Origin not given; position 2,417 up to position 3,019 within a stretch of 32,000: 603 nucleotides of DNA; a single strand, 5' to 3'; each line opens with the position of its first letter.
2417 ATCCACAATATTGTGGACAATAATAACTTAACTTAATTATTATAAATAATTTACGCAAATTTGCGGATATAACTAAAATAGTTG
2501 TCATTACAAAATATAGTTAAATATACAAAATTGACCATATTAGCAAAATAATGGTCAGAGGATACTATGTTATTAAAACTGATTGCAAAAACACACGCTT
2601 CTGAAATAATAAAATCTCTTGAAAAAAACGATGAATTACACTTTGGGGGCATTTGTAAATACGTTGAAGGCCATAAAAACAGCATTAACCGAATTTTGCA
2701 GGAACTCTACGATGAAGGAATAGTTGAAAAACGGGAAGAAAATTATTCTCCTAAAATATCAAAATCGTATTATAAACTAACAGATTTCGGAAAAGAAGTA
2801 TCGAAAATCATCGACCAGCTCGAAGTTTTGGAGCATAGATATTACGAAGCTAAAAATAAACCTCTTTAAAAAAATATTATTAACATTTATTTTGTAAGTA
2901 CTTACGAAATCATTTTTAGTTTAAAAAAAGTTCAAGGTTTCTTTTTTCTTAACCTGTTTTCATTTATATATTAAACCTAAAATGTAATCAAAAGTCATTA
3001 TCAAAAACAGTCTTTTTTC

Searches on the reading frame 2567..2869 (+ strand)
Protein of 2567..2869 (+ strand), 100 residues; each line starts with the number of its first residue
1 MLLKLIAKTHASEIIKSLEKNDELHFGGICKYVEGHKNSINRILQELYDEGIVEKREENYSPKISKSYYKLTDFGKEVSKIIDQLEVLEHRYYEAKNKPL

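Call 9: search_protein_families(library=pfam, proteins=[window:2567-2869:+], max_evalue=0.01)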
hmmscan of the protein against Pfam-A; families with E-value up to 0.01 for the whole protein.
window:2567-2869:+ (100 aa): 7 families
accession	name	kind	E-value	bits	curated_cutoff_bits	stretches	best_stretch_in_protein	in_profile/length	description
PF03551.20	PadR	-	5.3e-06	26.8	27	1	7-78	8-72/75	Transcriptional regulator PadR-like family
PF01638.23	HxlR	-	5.7e-06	26.5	20.8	1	41-95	37-89/91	HxlR-like helix-turn-helix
PF25213.1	HVO_A0261_N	-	0.00017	21.8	35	1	32-85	33-77/86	HVO_A0261 N-terminal domain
PF01978.25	TrmB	-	0.0005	20.3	25.6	1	22-71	21-64/68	Sugar-specific transcriptional regulator TrmB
PF22194.2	F-93_WHD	-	0.00053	20.4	28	1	34-75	26-62/62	F-93, winged-helix domain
PF01022.26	HTH_5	-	0.0015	18.8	22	0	12-55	5-47/47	Bacterial regulatory protein, arsR family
PF08463.15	EcoEI_R_C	-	0.0089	16.6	24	0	29-86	95-159/163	EcoEI R protein C-terminal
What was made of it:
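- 2567..2869 (+): wHTH1 (d-type, 100 aa), an HxlR/PadR-like winged helix. Candidate binder of P1-P4. Pfam (call 9).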

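Call 10: search_protein_families(library=padloc, proteins=[window:2567-2869:+], max_evalue=0.01)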
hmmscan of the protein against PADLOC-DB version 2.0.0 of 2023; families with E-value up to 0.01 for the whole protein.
window:2567-2869:+ (100 aa): 6 families
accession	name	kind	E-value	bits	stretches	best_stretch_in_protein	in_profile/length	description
PDLC01438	Csa3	-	1.3e-05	23.4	1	3-86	142-214/305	"CAS-I,CAS-II,CAS-III,CAS-IV,CAS-V,CAS-VI; associated_signaling"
PDLC01879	CARF3--CARF_TM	-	2.9e-05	21.8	1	7-80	169-218/222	-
PDLC03928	PsyrT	-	0.00021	17.7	1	9-75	365-431/689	-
PDLC01720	Csa3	-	0.0026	16.3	1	13-85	29-102/118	Csa3_1_CAS-I-II-III-IV-V-VI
PDLC01858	CARF3--CARF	-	0.0049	14.8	1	10-61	145-195/204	-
PDLC01866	CARF3--CARF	-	0.0052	14.8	1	8-64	138-194/207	-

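Call 14: find_encoding_contigs(protein=window:2567-2869:+, flank=10000, max_places=10)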
Protein window:2567-2869:+ (100 aa): 1 contig read that carries it; 1 place shown.
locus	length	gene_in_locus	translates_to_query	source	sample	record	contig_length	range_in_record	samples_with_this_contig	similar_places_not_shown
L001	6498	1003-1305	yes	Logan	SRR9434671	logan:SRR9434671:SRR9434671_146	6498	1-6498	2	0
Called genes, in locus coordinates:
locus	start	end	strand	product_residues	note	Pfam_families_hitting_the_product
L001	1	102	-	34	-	?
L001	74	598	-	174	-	-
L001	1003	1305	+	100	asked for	PF03551:PadR (weak), PF01638:HxlR (weak)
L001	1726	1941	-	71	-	-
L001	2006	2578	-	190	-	-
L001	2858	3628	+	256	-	-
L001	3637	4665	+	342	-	PF08867:FRG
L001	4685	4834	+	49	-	-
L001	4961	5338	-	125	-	-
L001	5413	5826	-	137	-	-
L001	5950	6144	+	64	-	-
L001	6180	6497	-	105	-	?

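Call 31: find_homologous_proteins(query=window:2567-2869:+, max_evalue=0.001)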
Query window:2567-2869:+ (100 aa): 1 proteins with E <= 0.001 among 1 candidates.
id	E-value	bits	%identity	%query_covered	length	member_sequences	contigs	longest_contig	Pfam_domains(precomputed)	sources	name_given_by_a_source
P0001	3.9e-55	202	97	100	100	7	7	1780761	PF01638.24,PF03551.21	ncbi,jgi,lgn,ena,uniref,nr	ncbi:transcriptional regulator [Methanococcus maripaludis C5]|uniref:Transcriptional regulator n=1 T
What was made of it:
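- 2567..2869 (+): 97% identical to the M. maripaludis C5 protein (call 31).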

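Call 32: find_encoding_contigs(protein=P0001, flank=10000, max_places=10)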
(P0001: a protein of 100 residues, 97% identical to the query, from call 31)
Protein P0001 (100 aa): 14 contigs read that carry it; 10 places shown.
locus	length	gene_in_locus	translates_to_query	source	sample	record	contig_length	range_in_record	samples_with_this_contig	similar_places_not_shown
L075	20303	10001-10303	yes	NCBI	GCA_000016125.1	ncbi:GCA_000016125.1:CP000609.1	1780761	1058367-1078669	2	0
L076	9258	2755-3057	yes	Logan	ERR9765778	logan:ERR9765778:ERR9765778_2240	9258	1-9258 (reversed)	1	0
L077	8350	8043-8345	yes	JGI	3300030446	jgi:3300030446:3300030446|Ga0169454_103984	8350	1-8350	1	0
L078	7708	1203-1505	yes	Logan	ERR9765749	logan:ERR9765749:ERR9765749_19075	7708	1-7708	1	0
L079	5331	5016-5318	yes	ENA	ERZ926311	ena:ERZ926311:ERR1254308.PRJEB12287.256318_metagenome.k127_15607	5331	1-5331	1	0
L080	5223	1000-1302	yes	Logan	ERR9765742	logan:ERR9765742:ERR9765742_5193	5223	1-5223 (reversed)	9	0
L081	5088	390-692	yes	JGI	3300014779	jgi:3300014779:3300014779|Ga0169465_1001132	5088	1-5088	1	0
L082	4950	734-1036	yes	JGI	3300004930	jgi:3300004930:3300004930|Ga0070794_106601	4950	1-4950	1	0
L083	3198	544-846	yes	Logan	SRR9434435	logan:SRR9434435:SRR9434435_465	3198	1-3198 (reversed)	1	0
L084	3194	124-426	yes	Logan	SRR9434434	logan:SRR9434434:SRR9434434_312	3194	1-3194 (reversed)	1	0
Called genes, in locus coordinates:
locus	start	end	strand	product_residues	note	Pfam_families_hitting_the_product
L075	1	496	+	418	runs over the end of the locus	PF13520:AA_permease_2, PF00324:AA_permease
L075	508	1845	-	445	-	-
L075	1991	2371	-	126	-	-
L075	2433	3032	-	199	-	PF12822:ECF_trnsprt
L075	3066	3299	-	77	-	-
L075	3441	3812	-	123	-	-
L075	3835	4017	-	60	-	-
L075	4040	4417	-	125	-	-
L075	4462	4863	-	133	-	-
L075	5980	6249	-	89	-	PF10802:DUF2540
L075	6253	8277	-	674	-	PF17207:MCM_OB, PF00493:MCM, PF07728:AAA_5 (weak), PF01078:Mg_chelatase (weak), PF17855:MCM_lid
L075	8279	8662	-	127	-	-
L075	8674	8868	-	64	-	-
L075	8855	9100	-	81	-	PF09853:DUF2080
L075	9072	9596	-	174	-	-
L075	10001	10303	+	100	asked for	PF03551:PadR (weak), PF01638:HxlR (weak)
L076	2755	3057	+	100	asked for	PF03551:PadR (weak), PF01638:HxlR (weak)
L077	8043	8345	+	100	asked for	PF03551:PadR (weak), PF01638:HxlR (weak)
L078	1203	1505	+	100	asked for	PF03551:PadR (weak), PF01638:HxlR (weak)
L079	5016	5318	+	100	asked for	PF03551:PadR (weak), PF01638:HxlR (weak)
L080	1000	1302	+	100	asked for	PF03551:PadR (weak), PF01638:HxlR (weak)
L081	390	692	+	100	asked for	PF03551:PadR (weak), PF01638:HxlR (weak)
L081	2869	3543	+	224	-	-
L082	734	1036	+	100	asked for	PF03551:PadR (weak), PF01638:HxlR (weak)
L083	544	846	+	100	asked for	PF03551:PadR (weak), PF01638:HxlR (weak)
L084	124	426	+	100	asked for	PF03551:PadR (weak), PF01638:HxlR (weak)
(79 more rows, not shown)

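Call 39: search_solved_structures(query=A1, max_evalue=1, show_alignments=2)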
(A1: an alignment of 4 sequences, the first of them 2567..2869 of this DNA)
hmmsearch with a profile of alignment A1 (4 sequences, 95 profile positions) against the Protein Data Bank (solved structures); distinct sequences matched with E-value up to 1: 10.
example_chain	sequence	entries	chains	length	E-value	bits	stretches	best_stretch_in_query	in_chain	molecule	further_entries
5lg9_A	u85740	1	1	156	0.035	17.7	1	3-39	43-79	Uncharacterized protein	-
7ane_p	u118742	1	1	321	0.037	17.6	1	17-71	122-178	mS23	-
1u2w_A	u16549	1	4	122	0.046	17.3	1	1-69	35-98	Cadmium efflux system accessory protein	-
3f72_A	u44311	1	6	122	0.073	16.7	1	1-60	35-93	Cadmium efflux system accessory protein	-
8za5_A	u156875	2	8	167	0.13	15.9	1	13-78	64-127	MarR-family transcriptional regulator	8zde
3df8_A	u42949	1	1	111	0.18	15.4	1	2-77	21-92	possible HxlR family transcriptional factor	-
9vg2_A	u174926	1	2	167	0.19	15.3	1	13-78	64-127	MarR-family transcriptional regulator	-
5x11_A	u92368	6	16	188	0.5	14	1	31-78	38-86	Transcriptional regulator | PadR family transcriptional regulator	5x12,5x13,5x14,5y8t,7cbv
8qdh_A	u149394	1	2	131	0.7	13.5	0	13-83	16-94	Transcriptional regulator, PadR-like family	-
9wvg_C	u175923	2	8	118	0.98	13.1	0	2-82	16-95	Uncharacterized HTH-type transcriptional regulator YdzF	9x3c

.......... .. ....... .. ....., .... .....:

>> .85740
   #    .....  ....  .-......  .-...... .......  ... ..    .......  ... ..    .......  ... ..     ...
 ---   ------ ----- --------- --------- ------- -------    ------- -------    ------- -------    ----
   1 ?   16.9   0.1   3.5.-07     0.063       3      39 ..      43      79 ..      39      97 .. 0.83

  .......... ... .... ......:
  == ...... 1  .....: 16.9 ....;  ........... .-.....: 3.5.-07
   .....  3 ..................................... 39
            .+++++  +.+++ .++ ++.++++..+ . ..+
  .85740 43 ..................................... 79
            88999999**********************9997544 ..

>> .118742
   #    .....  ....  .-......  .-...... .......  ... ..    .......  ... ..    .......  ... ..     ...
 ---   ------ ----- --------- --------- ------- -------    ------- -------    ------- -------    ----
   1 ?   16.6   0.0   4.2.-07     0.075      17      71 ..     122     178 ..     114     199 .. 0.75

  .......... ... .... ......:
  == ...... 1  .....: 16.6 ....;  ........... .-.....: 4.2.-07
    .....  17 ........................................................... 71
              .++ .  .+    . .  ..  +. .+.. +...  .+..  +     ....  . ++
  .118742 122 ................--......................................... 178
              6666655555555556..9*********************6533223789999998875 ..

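Call 40: find_homologous_proteins(query=A1, max_evalue=0.01)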
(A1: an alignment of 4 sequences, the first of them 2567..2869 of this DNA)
Query A1 (4 sequences) (100 aa, profile of the alignment): 17 proteins with E <= 0.01 among 916 candidates.
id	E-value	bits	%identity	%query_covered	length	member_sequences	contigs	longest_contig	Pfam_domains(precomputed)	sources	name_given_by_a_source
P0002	2.3e-47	177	50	91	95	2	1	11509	-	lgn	-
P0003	2.4e-47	177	47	92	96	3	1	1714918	-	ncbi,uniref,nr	ncbi:hypothetical protein MMJJ_08800 [Methanococcus maripaludis]|uniref:Uncharacterized protein n=2 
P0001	3.0e-44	167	97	100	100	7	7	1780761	PF01638.24,PF03551.21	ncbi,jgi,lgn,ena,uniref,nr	ncbi:transcriptional regulator [Methanococcus maripaludis C5]|uniref:Transcriptional regulator n=1 T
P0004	6.4e-42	160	51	77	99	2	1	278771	-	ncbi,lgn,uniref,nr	ncbi:DNA-binding HxlR family transcriptional regulator [Methanococcus maripaludis]|uniref:DNA-bindin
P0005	5.8e-41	157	45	88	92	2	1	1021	-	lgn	-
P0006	6.5e-39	150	44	92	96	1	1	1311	-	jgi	-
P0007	6.6e-17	79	42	76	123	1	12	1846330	PF01047.29,PF12840.14,PF03551.21,PF01022.27,PF13601.13,PF12802.14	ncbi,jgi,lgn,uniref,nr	ncbi:ArsR family transcriptional regulator [Methanococcus maripaludis]|jgi:DNA-binding HxlR family t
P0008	2.0e-16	78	45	77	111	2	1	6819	PF01638.24,PF03551.21,PF02002.24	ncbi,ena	ncbi:helix-turn-helix transcriptional regulator [Methanocaldococcus sp.]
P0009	5.0e-16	77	44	81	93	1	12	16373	PF01638.24,PF03551.21,PF13601.13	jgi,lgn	jgi:DNA-binding HxlR family transcriptional regulator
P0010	1.1e-15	75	42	77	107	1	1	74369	PF01047.29,PF12840.14,PF03551.21,PF01022.27,PF13601.13,PF02002.24,PF12802.14,PF14947.13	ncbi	-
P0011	1.1e-15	75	40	87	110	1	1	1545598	PF01638.24,PF03551.21,PF02002.24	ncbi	ncbi:winged helix-turn-helix transcriptional regulator [Methanocaldococcus sp. 28A]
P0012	6.4e-15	73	42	77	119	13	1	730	PF01047.29,PF12840.14,PF03551.21,PF01022.27,PF13601.13,PF02002.24,PF12802.14,PF14947.13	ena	-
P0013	1.6e-14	72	38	87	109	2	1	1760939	PF01638.24,PF03551.21,PF02002.24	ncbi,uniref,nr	ncbi:transcriptional regulator, HxlR family [Methanocaldococcus sp. FS406-22]|uniref:winged helix-tu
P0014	2.3e-13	68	42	76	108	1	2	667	PF01047.29,PF12840.14,PF03551.21,PF01022.27,PF13601.13,PF12802.14,PF14947.13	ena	-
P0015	7.4e-13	66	42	76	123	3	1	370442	PF01047.29,PF03551.21,PF01022.27,PF13601.13,PF12802.14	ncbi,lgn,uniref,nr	ncbi:DNA-binding HxlR family transcriptional regulator [Methanococcus maripaludis]|uniref:DNA-bindin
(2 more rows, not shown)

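Call 41: find_encoding_contigs(protein=P0003, flank=8000, max_places=3)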
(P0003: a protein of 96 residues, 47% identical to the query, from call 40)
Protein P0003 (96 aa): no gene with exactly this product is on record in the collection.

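Call 42: find_encoding_contigs(protein=P0004, flank=8000, max_places=3)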
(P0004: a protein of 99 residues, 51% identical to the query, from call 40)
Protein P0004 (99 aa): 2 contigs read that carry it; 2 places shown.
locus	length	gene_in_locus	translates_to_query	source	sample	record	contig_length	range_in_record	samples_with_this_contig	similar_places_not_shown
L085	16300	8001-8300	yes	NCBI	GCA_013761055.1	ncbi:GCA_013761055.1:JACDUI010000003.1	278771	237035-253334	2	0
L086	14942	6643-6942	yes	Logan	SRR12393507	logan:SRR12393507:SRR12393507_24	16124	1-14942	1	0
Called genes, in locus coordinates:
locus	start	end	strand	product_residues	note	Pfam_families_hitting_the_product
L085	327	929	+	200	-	PF12822:ECF_trnsprt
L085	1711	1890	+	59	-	-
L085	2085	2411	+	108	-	-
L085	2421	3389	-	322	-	PF13495:Phage_int_SAM_4, PF00589:Phage_integrase, PF22823:MrpR_C_cat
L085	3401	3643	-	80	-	PF10802:DUF2540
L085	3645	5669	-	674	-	PF17207:MCM_OB, PF00493:MCM, PF07728:AAA_5 (faint), PF01078:Mg_chelatase (weak), PF17855:MCM_lid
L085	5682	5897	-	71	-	-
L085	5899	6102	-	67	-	PF09853:DUF2080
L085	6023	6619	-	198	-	-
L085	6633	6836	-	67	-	PF09853:DUF2080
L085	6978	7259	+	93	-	PF09339:HTH_IclR (weak), PF12802:MarR_2 (weak), PF13601:HTH_34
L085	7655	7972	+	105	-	PF02002:TFIIE_alpha (weak)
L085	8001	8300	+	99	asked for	-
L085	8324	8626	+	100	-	PF03551:PadR (weak), PF01638:HxlR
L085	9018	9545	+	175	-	-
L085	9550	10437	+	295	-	PF02810:SEC-C (weak)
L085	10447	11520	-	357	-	PF19952:DUF6414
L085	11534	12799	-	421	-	-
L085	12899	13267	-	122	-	-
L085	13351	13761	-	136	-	-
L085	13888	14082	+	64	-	-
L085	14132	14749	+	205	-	PF02525:Flavodoxin_2, PF03358:FMN_red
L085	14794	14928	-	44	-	-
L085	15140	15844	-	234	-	PF01177:Asp_Glu_race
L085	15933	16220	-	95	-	PF15738:YafQ_toxin (weak), PF05016:ParE_toxin, PF15781:ParE-like_toxin (weak), PF06769:YoeB_toxin (weak)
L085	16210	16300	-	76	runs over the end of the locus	-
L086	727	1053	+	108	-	-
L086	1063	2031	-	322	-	PF13495:Phage_int_SAM_4, PF00589:Phage_integrase, PF22823:MrpR_C_cat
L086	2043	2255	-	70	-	PF10802:DUF2540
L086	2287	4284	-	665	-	PF17207:MCM_OB, PF00493:MCM, PF07728:AAA_5 (faint), PF01078:Mg_chelatase (weak), PF17855:MCM_lid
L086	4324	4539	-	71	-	-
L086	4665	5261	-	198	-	-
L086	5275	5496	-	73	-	PF09853:DUF2080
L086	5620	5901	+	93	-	PF09339:HTH_IclR (weak), PF12802:MarR_2 (weak), PF13601:HTH_34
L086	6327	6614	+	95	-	PF02002:TFIIE_alpha (weak), PF12802:MarR_2 (faint)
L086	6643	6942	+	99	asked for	-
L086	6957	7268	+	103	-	PF03551:PadR (weak), PF01638:HxlR (weak)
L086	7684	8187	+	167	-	-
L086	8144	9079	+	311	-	PF02810:SEC-C (weak)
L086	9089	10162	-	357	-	PF19952:DUF6414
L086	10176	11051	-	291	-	-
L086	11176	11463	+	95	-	-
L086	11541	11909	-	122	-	-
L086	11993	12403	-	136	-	-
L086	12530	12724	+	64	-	-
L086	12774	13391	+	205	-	PF02525:Flavodoxin_2, PF03358:FMN_red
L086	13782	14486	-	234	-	PF01177:Asp_Glu_race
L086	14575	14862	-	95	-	PF15738:YafQ_toxin (weak), PF05016:ParE_toxin, PF15781:ParE-like_toxin (weak), PF06769:YoeB_toxin (weak)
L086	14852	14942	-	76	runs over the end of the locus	-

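Call 43: find_encoding_contigs(protein=P0007, flank=8000, max_places=4)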
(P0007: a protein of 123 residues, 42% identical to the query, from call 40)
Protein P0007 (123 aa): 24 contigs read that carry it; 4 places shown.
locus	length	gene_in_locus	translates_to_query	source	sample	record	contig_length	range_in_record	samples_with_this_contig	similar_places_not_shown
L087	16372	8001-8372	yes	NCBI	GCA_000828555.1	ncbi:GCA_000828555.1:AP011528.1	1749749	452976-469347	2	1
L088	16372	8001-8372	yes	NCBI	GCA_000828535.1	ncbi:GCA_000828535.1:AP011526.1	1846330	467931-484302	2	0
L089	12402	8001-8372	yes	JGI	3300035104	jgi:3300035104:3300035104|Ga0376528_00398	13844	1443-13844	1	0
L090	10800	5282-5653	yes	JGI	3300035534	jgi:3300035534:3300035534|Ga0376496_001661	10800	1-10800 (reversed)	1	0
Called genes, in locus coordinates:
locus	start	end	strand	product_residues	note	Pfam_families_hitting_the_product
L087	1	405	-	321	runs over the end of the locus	-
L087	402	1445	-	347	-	-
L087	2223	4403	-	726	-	-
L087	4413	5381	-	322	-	PF13495:Phage_int_SAM_4, PF00589:Phage_integrase, PF22823:MrpR_C_cat (weak)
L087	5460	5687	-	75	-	-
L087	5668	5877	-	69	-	-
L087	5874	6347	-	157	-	-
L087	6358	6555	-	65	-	-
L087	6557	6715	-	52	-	-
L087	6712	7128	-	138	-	-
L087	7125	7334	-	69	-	-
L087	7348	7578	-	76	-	-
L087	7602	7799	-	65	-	PF09853:DUF2080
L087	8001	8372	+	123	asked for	PF12840:HTH_20, PF01022:HTH_5, PF01047:MarR (weak), PF12802:MarR_2 (weak), PF13601:HTH_34 (weak), PF03551:PadR (faint)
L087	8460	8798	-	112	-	-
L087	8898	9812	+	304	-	PF07719:TPR_2 (faint), PF14559:TPR_19 (faint)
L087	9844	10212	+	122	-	-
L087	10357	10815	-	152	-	-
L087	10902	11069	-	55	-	-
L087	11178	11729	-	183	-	PF00239:Resolvase, PF02796:HTH_7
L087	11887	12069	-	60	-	-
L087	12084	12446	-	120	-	-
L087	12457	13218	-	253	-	-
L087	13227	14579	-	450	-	PF01935:DUF87 (faint)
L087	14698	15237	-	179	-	-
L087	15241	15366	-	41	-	-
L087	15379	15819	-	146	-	-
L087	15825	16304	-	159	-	-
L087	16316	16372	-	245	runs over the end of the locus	-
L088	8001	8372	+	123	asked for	PF12840:HTH_20, PF01022:HTH_5, PF01047:MarR (weak), PF12802:MarR_2 (weak), PF13601:HTH_34 (weak), PF03551:PadR (faint)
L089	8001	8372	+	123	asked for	PF12840:HTH_20, PF01022:HTH_5, PF01047:MarR (weak), PF12802:MarR_2 (weak), PF13601:HTH_34 (weak), PF03551:PadR (faint)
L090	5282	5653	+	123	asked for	PF12840:HTH_20, PF01022:HTH_5, PF01047:MarR (weak), PF12802:MarR_2 (weak), PF13601:HTH_34 (weak), PF03551:PadR (faint)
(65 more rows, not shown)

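Call 44: find_encoding_contigs(protein=P0013, flank=8000, max_places=3)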
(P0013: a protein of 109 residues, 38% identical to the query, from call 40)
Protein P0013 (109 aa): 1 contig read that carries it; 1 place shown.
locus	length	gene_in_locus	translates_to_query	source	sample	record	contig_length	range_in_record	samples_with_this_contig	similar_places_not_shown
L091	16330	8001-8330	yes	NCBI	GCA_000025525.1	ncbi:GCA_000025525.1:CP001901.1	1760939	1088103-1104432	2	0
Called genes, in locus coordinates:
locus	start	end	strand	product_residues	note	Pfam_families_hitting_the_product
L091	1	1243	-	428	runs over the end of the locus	PF00009:GTP_EFTU, PF01926:MMR_HSR1 (weak), PF14578:GTP_EFTU_D4 (faint), PF03144:GTP_EFTU_D2, PF03143:GTP_EFTU_D3, PF22594:GTP-eEF1A_C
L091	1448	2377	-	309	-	PF03144:GTP_EFTU_D2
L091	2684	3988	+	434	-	PF00860:Xan_ur_permease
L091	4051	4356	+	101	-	PF02579:Nitro_FeMo-Co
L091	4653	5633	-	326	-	PF13495:Phage_int_SAM_4, PF00589:Phage_integrase, PF22823:MrpR_C_cat (weak)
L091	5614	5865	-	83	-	PF10802:DUF2540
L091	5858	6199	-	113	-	-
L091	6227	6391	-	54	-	-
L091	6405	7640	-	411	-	PF01978:TrmB (weak), PF12802:MarR_2 (weak), PF13412:HTH_24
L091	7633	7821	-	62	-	PF09853:DUF2080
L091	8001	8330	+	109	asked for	PF02002:TFIIE_alpha (weak), PF03551:PadR (weak), PF01638:HxlR (weak)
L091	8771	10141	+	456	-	PF04471:Mrr_cat, PF22722:NA-iREase1 (weak)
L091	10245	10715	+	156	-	PF00708:Acylphosphatase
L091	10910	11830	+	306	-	-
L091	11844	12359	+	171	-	-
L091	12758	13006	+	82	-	-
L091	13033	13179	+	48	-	-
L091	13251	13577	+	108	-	-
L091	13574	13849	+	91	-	-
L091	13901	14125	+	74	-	-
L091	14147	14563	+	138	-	-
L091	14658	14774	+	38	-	-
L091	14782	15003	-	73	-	-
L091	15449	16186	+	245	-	PF23914:TPR_CcmH_CycH (faint), PF13174:TPR_6 (faint), PF13424:TPR_12 (faint), PF21033:RMD1-3, PF12895:ANAPC3 (weak), PF00515:TPR_1 (weak), PF07719:TPR_2 (weak), PF13181:TPR_8 (weak), +4 more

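Call 52: find_encoding_contigs(protein=P0011, flank=6000, max_places=2)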
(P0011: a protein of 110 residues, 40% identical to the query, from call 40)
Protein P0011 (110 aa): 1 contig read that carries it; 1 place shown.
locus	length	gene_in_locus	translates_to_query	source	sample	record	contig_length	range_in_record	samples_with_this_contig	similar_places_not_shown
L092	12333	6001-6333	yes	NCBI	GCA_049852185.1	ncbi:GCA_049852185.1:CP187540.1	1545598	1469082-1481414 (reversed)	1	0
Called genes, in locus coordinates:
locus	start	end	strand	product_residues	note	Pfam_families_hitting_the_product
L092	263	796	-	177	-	PF13635:DUF4143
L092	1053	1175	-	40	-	-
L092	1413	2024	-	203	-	PF01609:DDE_Tnp_1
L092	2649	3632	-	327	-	PF02899:Phage_int_SAM_1 (faint), PF13495:Phage_int_SAM_4, PF00589:Phage_integrase, PF22823:MrpR_C_cat (weak)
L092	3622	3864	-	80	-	PF10802:DUF2540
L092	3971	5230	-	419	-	PF01022:HTH_5 (weak), PF01978:TrmB (weak), PF12802:MarR_2 (weak), PF13412:HTH_24, PF13545:HTH_Crp_2 (faint)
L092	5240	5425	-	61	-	PF09853:DUF2080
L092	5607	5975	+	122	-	PF01022:HTH_5 (weak), PF02002:TFIIE_alpha, PF01638:HxlR (weak), PF01047:MarR (faint), PF03551:PadR (weak)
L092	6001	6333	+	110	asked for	PF02002:TFIIE_alpha (weak), PF03551:PadR (weak), PF01638:HxlR (weak)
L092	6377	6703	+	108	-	PF01638:HxlR (weak), PF01047:MarR (weak), PF13601:HTH_34 (weak)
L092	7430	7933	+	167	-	-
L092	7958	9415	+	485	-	PF01966:HD, PF19276:HD_assoc_2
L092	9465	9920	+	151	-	PF00708:Acylphosphatase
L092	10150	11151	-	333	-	PF09335:VTT_dom, PF14378:PAP2_3 (weak), PF01569:PAP2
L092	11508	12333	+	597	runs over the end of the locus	-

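Call 53: find_encoding_contigs(protein=P0015, flank=6000, max_places=2)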
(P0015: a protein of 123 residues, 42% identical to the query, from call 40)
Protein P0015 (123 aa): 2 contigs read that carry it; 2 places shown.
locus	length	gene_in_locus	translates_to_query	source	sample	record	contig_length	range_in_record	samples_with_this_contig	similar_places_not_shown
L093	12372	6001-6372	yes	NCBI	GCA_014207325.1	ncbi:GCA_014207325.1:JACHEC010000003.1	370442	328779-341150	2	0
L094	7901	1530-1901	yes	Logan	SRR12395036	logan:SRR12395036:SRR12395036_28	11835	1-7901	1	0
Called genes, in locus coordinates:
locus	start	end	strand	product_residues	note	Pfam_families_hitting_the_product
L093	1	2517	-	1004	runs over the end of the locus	-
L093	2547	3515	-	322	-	PF13495:Phage_int_SAM_4, PF00589:Phage_integrase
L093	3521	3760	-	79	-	PF10802:DUF2540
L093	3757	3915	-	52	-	-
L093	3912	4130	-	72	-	-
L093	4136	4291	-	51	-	-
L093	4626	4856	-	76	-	-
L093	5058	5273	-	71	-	PF09853:DUF2080 (weak)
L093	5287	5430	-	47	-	-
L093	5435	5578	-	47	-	-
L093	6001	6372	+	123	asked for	PF01022:HTH_5 (weak), PF03551:PadR (weak), PF01047:MarR (weak), PF12802:MarR_2 (weak), PF13601:HTH_34 (weak)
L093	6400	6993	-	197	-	-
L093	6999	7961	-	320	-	-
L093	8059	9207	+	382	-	-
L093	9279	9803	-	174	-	-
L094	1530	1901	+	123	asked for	PF01022:HTH_5 (weak), PF03551:PadR (weak), PF01047:MarR (weak), PF12802:MarR_2 (weak), PF13601:HTH_34 (weak)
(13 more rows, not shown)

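Call 65: predict_structure(alignment_id=A3)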
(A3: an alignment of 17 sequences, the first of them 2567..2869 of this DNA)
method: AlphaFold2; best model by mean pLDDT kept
length: 100 residues; sequences in the alignment: 17
mean_pLDDT: 92.0   pTM: 0.81
mean pLDDT of the five models: 92.0, 91.8, 91.4, 91.4, 91.0
residues with pLDDT >= 90: 82; 70-90: 12; 50-70: 6; < 50: 0
segments of 3 or more residues with pLDDT < 50: none
pLDDT, mean of each block of 10 residues (from residue 1): 90 97 95 93 97 92 81 98 94 84
secondary structure, 60 per line:
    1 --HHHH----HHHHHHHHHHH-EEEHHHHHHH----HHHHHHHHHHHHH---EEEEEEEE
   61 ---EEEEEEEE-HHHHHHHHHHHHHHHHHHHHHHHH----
elements in order: H3-6 H11-21 E23-25 H26-32 H37-49 E53-60 E64-71 H73-96
